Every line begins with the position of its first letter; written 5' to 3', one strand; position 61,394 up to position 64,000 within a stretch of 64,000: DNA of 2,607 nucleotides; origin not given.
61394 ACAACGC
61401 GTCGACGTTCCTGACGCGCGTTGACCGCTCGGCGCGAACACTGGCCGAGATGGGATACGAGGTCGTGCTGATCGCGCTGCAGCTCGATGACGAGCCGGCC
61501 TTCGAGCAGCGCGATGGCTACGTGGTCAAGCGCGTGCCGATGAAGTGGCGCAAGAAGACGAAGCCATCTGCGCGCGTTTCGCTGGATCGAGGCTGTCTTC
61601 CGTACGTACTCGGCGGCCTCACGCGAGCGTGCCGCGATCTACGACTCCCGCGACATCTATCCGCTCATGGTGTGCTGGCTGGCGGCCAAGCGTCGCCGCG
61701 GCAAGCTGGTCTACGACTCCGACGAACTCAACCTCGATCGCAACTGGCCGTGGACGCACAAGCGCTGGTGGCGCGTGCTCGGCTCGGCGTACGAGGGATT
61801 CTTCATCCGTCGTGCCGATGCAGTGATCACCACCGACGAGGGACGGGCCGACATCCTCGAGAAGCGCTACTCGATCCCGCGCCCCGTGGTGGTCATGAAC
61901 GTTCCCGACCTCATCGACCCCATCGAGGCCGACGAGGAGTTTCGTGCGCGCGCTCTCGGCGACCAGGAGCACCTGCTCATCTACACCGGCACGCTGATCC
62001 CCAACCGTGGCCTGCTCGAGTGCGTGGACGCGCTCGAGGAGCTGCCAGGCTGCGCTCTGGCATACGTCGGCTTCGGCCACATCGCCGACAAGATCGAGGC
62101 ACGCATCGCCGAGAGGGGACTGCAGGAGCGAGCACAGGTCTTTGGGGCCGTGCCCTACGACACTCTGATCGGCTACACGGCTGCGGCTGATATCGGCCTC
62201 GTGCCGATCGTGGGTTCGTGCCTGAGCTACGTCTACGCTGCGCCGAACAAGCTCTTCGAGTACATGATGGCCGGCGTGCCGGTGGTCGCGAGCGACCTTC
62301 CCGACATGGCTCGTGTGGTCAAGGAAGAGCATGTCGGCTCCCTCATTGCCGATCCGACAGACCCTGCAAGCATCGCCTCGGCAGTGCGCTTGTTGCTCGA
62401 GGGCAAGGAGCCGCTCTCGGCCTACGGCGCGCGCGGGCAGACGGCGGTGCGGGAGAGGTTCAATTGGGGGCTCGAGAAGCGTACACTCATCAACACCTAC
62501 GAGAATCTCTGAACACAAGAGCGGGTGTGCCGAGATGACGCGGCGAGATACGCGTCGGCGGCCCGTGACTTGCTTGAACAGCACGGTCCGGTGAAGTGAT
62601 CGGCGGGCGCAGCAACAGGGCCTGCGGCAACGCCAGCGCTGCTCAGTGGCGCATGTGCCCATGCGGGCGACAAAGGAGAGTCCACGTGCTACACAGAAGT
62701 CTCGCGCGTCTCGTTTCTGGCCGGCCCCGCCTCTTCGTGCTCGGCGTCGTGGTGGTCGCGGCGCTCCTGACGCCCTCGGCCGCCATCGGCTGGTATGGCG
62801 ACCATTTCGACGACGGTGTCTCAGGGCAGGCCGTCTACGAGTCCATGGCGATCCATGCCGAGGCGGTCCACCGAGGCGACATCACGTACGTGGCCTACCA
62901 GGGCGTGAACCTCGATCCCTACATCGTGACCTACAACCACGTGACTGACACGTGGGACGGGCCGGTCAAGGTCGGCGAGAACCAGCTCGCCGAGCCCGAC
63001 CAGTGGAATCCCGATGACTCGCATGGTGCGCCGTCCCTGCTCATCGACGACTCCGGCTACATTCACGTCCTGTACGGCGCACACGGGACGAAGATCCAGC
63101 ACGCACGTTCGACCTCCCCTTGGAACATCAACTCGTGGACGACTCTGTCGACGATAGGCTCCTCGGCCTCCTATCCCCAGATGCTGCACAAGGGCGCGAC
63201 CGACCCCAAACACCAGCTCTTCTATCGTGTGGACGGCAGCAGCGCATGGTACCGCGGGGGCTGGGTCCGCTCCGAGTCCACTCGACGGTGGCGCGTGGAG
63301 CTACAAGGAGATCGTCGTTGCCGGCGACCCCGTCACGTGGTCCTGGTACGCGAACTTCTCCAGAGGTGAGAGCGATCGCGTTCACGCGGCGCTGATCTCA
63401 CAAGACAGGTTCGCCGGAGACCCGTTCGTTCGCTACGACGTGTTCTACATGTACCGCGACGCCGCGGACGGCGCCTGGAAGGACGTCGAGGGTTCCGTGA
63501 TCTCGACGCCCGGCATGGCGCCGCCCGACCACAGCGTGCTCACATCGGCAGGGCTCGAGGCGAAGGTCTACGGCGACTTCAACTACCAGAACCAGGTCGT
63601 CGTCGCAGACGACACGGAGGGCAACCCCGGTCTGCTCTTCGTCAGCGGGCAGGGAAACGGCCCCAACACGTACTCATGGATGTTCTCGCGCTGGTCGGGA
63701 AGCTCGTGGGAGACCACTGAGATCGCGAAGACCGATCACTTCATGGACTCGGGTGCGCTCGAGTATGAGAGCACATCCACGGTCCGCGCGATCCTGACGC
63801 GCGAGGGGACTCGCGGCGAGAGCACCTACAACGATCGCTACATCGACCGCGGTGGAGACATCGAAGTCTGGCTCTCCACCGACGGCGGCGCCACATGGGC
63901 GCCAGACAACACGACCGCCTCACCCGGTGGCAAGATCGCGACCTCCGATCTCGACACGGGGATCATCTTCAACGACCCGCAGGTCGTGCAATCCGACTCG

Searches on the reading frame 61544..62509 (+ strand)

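Call 46: search_protein_families(library=pfam, proteins=[window:61544-62509:+], max_evalue=0.001)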
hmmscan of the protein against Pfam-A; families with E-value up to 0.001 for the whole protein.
window:61544-62509:+ (322 aa): 5 families
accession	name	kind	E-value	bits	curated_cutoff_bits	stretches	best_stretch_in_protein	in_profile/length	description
PF13692.12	Glyco_trans_1_4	-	5.3e-18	66.1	27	1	143-286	2-141/142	Glycosyl transferases group 1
PF00534.26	Glycos_transf_1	-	8.6e-17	61.6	26.4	1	130-298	3-169/172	Glycosyl transferases group 1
PF13579.12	Glyco_trans_4_4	-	1.2e-06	29.4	29.7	1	6-117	51-154/158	Glycosyl transferase 4-like domain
PF13524.12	Glyco_trans_1_2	-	4.5e-06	27.1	25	1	162-308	7-135/144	Glycosyl transferase-like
PF13439.12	Glyco_transf_4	-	8.8e-06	26.3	28.5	1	11-117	54-161/170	Glycosyltransferase Family 4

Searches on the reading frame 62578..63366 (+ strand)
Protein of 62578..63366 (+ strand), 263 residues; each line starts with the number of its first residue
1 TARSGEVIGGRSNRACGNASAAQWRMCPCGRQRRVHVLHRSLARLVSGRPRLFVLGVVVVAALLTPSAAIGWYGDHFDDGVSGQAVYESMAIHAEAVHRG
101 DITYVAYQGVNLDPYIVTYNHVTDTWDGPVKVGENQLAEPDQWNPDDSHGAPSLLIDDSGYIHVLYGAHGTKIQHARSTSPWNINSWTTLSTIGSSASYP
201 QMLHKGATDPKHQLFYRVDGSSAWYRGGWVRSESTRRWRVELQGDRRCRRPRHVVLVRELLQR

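Call 46: search_protein_families(library=pfam, proteins=[window:62578-63366:+], max_evalue=0.001)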
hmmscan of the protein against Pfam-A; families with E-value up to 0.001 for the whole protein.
window:62578-63366:+ (263 aa): 1 family
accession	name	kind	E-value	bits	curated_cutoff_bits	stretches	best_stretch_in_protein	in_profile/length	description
PF15892.11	BNR_4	-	3.4e-11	43.5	27.3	1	104-220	3-115/272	BNR repeat-containing family member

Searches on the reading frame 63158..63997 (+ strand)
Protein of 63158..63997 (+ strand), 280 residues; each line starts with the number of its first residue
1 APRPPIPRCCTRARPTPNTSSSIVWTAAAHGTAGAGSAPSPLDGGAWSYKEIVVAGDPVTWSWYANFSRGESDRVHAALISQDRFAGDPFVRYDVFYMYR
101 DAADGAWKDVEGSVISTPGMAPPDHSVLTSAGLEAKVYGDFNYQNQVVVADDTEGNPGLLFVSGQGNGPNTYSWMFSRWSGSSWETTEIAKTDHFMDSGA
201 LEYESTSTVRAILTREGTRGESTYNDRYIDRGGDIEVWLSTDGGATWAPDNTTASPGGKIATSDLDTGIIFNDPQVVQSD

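Call 46: search_protein_families(library=pfam, proteins=[window:63158-63997:+], max_evalue=0.001)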
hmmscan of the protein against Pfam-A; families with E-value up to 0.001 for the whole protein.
window:63158-63997:+ (280 aa): 1 family
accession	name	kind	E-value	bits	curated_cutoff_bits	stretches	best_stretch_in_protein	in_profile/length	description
PF15892.11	BNR_4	-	1.1e-06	28.7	27.3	1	60-191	147-271/272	BNR repeat-containing family member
